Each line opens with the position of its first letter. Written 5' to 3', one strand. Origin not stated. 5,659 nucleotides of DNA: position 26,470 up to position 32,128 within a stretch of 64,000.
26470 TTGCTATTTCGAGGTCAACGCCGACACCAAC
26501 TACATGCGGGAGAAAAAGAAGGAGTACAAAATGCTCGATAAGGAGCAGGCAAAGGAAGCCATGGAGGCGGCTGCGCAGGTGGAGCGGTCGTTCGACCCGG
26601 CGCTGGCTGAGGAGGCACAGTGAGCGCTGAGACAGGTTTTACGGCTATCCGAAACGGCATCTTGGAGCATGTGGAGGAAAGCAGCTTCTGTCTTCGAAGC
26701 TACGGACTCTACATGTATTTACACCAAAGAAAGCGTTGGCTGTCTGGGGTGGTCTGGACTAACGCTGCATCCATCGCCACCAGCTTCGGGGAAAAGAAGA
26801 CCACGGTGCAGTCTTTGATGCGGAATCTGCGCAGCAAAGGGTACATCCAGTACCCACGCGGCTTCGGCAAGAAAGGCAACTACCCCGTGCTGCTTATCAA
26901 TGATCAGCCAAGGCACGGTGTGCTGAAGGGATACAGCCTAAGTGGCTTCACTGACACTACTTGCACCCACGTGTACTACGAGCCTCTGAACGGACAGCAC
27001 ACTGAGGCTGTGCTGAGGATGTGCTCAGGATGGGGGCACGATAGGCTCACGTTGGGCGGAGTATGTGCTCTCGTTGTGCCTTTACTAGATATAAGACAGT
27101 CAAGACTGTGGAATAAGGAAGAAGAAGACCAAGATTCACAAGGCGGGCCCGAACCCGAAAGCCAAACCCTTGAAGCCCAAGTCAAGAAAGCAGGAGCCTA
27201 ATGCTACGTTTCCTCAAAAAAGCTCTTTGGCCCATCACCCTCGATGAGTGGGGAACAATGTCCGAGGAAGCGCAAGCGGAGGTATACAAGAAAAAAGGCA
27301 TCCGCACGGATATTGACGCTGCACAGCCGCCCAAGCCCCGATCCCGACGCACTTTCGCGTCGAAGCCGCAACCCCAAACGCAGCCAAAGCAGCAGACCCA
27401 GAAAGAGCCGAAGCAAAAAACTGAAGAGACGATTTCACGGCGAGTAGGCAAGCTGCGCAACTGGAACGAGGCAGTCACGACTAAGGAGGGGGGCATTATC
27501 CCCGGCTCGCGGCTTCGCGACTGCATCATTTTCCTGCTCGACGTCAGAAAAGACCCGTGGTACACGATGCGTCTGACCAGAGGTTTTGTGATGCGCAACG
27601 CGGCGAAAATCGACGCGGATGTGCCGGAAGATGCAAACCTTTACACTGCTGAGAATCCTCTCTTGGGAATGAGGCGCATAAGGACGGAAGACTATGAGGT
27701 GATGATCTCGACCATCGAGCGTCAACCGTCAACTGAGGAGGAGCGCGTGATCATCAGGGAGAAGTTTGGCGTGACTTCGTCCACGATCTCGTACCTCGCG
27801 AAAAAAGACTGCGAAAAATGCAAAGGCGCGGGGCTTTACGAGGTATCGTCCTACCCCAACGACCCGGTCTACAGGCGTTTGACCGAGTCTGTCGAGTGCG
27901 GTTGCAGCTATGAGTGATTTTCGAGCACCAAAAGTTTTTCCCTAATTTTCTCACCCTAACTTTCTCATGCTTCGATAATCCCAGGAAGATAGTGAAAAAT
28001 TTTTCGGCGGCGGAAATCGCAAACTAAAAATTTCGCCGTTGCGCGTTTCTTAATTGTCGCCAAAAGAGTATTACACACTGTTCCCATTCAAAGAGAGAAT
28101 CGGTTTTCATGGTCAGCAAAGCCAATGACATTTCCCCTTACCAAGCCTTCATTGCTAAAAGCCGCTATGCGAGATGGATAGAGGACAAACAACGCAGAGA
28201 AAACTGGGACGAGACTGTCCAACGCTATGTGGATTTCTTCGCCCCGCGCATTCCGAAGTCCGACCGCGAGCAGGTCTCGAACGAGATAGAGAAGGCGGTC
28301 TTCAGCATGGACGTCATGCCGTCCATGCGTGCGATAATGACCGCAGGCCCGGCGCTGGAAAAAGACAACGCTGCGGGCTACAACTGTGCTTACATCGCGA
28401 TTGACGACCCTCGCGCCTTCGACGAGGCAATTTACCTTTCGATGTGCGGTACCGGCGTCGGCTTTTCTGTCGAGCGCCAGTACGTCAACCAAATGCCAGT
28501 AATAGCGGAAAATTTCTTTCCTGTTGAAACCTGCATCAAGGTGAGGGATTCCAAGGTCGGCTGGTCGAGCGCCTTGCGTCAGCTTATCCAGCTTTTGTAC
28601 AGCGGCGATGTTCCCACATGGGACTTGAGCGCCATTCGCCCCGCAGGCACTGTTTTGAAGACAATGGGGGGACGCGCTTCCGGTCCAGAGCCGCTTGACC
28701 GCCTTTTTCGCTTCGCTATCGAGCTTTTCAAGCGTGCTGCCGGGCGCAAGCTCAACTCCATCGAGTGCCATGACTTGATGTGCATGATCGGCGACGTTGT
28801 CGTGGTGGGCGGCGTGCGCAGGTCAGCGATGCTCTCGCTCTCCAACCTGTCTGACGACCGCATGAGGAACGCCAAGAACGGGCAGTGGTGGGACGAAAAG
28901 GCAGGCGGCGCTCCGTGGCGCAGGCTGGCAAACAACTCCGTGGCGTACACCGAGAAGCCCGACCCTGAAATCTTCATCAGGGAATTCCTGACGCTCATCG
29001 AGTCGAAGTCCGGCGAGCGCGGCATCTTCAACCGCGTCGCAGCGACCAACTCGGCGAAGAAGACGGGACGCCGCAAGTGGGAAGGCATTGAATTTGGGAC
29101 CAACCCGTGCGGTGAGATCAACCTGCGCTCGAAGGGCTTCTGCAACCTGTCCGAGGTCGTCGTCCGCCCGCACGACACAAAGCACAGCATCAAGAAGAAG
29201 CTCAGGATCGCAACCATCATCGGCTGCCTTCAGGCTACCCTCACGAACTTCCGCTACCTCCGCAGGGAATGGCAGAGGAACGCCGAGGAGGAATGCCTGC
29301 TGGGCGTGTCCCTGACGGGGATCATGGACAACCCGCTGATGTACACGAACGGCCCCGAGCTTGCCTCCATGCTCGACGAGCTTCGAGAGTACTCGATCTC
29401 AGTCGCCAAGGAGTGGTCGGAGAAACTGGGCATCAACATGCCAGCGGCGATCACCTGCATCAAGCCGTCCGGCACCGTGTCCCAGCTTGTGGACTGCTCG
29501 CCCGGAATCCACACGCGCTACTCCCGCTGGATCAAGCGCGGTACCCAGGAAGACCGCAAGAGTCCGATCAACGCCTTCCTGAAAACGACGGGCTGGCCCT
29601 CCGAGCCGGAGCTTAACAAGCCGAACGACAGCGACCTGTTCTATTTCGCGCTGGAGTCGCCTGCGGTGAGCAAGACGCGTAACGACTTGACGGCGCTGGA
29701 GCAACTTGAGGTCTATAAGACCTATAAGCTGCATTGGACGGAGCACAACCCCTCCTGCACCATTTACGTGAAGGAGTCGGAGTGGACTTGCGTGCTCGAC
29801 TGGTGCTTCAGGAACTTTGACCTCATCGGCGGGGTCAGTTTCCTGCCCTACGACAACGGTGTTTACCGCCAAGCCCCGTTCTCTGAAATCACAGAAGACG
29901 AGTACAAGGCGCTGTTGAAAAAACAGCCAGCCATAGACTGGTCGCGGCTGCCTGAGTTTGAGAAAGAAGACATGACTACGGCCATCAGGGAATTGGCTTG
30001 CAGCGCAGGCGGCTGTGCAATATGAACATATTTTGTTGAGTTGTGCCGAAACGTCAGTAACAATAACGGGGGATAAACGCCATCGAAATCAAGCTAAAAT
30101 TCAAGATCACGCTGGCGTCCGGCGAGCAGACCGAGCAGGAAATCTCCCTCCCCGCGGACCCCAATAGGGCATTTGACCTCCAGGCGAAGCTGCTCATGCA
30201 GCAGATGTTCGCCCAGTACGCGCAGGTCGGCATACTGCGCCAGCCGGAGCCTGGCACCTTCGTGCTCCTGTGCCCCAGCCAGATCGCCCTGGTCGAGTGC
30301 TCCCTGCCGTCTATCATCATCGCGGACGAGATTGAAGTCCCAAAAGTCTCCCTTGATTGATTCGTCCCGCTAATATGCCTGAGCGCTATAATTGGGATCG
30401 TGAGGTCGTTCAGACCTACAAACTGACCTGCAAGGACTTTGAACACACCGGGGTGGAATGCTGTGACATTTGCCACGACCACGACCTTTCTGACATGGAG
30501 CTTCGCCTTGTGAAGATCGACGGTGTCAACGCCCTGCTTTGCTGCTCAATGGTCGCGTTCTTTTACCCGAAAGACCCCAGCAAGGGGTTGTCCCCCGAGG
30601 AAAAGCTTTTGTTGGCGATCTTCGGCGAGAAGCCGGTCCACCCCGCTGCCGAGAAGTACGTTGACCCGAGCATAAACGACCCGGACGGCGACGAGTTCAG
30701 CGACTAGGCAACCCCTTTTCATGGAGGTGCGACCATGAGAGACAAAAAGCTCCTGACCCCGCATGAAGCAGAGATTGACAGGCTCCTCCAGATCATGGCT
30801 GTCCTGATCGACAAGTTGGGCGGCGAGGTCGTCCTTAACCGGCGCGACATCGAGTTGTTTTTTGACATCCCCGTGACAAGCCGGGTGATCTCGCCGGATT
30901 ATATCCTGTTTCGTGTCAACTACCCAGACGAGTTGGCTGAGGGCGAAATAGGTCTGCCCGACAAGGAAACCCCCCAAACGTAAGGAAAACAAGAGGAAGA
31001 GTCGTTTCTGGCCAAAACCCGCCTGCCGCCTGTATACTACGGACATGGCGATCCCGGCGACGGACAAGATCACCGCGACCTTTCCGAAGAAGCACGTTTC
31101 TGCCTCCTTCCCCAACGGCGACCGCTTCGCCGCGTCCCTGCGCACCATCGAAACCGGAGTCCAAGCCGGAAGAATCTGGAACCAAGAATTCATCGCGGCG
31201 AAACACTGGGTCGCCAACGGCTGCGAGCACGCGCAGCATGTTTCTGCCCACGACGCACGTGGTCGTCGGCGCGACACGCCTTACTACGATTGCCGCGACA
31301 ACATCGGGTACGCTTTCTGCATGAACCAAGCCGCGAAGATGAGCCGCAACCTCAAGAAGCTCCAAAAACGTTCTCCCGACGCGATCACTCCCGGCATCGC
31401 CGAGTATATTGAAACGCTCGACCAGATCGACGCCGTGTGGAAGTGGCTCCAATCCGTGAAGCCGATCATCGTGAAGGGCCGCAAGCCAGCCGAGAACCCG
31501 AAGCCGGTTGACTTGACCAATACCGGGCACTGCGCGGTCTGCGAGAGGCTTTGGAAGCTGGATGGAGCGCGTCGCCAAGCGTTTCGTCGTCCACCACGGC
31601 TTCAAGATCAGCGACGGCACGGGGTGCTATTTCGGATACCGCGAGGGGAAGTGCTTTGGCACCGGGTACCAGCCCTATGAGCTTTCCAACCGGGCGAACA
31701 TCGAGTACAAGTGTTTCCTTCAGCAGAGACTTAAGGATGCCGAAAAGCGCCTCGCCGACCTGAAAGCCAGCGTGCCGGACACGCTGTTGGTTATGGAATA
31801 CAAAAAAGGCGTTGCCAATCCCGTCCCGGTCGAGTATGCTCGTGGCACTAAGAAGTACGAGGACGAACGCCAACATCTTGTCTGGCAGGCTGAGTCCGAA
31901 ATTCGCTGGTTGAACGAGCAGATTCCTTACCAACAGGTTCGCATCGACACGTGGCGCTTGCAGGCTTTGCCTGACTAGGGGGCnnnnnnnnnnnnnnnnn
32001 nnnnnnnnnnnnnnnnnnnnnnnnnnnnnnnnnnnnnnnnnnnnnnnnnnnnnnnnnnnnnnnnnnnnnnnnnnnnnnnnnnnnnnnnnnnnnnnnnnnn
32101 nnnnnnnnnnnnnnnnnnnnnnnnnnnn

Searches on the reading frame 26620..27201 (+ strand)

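Call 100: search_protein_families(library=phrogs, proteins=[window:26620-27201:+], max_evalue=0.001)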
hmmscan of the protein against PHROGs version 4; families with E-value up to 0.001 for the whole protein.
window:26620-27201:+ (193 aa): 2 families
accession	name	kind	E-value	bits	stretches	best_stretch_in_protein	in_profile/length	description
phrog_270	-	DNA, RNA and nucleotide metabolism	2.2e-06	28.3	1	25-115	47-134/383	replication initiation protein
phrog_186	-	DNA, RNA and nucleotide metabolism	1e-05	26.4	1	3-86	18-102/308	DnaD-like helicase loader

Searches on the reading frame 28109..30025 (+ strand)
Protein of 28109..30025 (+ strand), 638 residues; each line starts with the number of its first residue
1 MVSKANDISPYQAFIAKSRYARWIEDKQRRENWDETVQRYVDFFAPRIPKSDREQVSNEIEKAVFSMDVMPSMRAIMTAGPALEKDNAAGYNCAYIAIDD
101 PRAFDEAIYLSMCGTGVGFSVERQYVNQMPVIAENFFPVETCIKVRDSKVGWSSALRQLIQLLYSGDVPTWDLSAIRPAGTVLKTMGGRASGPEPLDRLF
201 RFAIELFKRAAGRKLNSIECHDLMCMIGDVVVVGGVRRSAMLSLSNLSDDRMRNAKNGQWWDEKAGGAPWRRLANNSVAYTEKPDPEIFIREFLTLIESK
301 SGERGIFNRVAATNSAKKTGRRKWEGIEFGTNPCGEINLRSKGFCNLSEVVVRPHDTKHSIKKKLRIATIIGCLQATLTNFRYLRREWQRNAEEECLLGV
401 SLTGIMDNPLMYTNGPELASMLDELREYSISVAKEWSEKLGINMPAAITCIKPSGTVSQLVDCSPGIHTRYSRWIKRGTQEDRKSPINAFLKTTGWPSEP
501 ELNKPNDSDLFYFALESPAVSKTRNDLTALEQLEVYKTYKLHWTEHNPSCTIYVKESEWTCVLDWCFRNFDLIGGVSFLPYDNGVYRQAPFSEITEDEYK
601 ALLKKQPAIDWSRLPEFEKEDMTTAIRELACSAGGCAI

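Call 3: search_protein_families(library=pfam, proteins=[window:28109-30025:+], max_evalue=0.1)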
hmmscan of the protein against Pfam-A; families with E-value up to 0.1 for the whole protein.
window:28109-30025:+ (638 aa): 3 families
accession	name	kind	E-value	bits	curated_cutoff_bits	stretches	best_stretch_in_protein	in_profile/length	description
PF02867.20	Ribonuc_red_lgC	-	1.6e-06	27.5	23.9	0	314-360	195-243/523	Ribonucleotide reductase, barrel domain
PF17975.6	RNR_Alpha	-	4.3e-06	27.6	26.4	1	14-76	23-96/101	Ribonucleotide reductase alpha domain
PF21995.1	RNR-II_ins_dom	-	6.5e-05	23.6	27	1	141-197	35-97/107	B12-dependent ribonucleotide reductase, insertion domain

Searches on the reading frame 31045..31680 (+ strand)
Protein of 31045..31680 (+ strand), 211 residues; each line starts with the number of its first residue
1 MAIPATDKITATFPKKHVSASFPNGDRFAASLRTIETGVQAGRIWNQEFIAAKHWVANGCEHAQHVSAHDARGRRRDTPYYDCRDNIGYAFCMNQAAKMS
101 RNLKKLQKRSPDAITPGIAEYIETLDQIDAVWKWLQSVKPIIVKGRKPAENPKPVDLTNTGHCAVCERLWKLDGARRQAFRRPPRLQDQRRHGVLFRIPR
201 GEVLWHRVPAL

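Call 3: search_protein_families(library=pfam, proteins=[window:31045-31680:+], max_evalue=0.1)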
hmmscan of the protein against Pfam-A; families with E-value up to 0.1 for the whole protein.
window:31045-31680:+ (211 aa): 1 family
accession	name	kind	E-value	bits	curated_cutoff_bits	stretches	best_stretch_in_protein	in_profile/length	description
PF19790.4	DUF6274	-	0.088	13.7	25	0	160-178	28-46/77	Family of unknown function (DUF6274)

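Call 6: search_protein_families(library=ncbifam, proteins=[window:31045-31680:+], max_evalue=0.1)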
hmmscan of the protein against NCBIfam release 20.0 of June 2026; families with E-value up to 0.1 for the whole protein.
window:31045-31680:+ (211 aa): 0 families

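Call 7: search_protein_families(library=phrogs, proteins=[window:31045-31680:+], max_evalue=0.1)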
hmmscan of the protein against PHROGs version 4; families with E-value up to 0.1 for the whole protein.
window:31045-31680:+ (211 aa): 1 family
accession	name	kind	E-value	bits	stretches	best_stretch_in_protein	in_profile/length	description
phrog_28271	-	unknown function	7e-05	23.5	1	19-168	10-159/281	-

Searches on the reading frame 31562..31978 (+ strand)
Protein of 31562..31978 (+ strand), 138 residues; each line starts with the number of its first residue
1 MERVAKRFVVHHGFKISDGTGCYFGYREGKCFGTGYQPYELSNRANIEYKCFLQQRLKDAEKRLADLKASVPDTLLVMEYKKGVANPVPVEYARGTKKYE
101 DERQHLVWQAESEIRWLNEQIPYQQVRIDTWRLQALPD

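Call 3: search_protein_families(library=pfam, proteins=[window:31562-31978:+], max_evalue=0.1)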
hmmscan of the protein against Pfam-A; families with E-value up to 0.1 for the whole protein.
window:31562-31978:+ (138 aa): 0 families

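Call 6: search_protein_families(library=ncbifam, proteins=[window:31562-31978:+], max_evalue=0.1)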
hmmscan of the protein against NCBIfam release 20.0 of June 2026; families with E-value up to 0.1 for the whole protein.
window:31562-31978:+ (138 aa): 0 families

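Call 7: search_protein_families(library=phrogs, proteins=[window:31562-31978:+], max_evalue=0.1)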
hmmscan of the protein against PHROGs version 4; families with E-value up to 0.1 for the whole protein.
window:31562-31978:+ (138 aa): 2 families
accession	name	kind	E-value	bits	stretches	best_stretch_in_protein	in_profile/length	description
phrog_17208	-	unknown function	4.3e-06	27.8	1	4-136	22-147/207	-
phrog_28271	-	unknown function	0.00049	20.8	1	9-115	169-266/281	-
